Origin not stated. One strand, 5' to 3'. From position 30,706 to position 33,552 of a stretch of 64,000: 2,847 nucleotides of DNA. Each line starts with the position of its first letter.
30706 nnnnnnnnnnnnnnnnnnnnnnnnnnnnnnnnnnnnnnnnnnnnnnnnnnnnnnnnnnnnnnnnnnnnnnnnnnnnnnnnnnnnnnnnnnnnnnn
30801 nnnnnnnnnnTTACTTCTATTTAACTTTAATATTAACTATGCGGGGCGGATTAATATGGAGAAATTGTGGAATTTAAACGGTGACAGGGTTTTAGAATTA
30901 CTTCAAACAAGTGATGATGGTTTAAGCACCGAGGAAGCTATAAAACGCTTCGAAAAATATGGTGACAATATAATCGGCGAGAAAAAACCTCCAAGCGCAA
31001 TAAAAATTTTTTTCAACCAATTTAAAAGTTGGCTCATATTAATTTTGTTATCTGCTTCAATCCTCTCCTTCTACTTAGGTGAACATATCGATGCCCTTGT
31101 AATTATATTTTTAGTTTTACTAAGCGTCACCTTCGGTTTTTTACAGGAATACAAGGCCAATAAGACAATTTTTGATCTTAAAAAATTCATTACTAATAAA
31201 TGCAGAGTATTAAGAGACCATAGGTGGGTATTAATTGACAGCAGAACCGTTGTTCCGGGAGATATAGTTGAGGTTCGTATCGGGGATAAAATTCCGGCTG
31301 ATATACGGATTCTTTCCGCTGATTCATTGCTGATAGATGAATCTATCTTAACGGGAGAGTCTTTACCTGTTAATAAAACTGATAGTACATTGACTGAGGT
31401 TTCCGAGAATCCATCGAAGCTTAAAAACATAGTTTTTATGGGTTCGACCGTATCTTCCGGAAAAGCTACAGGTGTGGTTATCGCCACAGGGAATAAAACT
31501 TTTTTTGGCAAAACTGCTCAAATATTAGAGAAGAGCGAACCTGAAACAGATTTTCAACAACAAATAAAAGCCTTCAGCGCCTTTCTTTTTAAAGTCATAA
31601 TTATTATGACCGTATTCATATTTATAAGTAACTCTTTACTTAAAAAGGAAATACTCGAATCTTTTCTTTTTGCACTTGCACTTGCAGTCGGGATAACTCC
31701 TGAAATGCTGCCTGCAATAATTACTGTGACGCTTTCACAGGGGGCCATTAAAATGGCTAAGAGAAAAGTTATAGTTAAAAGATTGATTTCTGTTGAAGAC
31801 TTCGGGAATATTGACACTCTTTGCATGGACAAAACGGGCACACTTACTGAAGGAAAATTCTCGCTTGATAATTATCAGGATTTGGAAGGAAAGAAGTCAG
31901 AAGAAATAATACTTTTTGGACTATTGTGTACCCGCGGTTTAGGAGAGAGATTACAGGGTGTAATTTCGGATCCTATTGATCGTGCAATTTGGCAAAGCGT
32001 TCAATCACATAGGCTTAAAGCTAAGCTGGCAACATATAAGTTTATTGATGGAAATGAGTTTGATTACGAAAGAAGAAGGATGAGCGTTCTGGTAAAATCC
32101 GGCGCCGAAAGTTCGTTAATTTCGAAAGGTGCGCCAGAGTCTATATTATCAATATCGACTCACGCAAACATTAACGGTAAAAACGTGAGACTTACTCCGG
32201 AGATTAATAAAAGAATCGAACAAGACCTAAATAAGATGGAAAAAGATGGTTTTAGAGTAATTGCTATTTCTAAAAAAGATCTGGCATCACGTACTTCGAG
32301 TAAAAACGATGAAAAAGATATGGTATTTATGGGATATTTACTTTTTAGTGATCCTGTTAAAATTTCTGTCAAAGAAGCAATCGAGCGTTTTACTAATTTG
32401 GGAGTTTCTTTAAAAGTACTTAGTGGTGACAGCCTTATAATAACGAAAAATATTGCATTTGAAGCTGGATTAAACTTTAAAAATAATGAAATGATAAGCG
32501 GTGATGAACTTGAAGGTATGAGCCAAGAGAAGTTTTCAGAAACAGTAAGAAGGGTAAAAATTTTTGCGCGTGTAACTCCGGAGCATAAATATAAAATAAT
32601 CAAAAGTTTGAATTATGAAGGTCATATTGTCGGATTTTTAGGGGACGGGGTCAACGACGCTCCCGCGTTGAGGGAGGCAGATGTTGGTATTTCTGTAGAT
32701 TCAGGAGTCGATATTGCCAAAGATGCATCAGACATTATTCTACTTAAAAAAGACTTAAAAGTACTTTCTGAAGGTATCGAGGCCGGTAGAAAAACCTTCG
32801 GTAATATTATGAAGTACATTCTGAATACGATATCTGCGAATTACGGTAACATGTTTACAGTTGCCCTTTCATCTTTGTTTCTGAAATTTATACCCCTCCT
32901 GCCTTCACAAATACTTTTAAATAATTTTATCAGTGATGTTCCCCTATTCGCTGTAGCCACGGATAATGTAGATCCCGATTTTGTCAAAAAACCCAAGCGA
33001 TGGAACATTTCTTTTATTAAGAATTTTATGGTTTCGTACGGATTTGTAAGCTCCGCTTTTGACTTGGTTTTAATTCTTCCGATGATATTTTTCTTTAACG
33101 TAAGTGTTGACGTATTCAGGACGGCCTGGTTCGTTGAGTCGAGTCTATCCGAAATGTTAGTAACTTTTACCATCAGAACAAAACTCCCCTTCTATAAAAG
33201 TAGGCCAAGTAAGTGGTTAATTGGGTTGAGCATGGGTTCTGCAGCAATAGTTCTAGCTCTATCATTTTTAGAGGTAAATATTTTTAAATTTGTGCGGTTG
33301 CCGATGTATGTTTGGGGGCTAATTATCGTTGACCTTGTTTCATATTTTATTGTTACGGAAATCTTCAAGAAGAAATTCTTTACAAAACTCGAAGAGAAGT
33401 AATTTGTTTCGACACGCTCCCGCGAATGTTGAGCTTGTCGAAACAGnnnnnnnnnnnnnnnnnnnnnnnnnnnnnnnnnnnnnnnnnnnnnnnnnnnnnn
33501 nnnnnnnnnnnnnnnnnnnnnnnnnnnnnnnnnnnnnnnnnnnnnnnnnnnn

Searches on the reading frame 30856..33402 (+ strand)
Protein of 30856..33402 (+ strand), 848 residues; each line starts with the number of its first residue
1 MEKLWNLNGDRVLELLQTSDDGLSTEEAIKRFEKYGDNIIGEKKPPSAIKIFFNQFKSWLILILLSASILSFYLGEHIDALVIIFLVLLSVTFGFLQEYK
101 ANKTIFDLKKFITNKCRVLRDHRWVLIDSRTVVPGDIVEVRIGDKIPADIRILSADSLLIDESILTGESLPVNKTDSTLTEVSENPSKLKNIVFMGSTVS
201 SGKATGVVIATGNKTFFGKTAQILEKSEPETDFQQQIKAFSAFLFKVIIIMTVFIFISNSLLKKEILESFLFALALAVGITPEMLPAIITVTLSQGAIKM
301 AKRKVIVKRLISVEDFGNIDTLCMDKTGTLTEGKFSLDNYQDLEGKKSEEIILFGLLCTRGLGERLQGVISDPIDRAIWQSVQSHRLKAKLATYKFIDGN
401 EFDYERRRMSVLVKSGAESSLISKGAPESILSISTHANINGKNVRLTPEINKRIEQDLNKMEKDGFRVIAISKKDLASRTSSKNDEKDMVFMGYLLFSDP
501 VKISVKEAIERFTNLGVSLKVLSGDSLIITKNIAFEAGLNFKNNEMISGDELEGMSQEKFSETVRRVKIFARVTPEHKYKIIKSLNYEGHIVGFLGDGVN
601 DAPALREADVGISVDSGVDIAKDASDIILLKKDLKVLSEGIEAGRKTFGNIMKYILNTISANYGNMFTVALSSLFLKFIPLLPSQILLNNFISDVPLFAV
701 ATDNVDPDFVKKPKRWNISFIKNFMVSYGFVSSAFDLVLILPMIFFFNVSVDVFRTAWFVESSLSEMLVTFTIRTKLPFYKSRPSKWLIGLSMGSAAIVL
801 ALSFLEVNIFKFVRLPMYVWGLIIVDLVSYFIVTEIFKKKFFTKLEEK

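Call 44: search_protein_families(library=pfam, proteins=[window:30856-33402:+], max_evalue=0.00001)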
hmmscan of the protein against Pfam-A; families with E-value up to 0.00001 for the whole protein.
window:30856-33402:+ (848 aa): 5 families
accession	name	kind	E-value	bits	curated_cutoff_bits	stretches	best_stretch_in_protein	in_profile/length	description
PF00122.25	E1-E2_ATPase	-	7.8e-51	172.6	28.1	1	112-303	3-181/181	E1-E2 ATPase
PF00689.26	Cation_ATPase_C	-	2.2e-20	73.6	27.3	1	679-839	2-174/175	Cation transporting ATPase, C-terminus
PF00690.31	Cation_ATPase_N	-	3.8e-17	62.1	20.4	1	5-71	2-69/69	Cation transporter/ATPase, N-terminus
PF00702.32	Hydrolase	-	1.7e-12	48.6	26.4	1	319-609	1-191/191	haloacid dehalogenase-like hydrolase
PF13246.12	Cation_ATPase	-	2e-06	28.1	21.7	1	369-436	19-90/91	Cation transport ATPase (P-type)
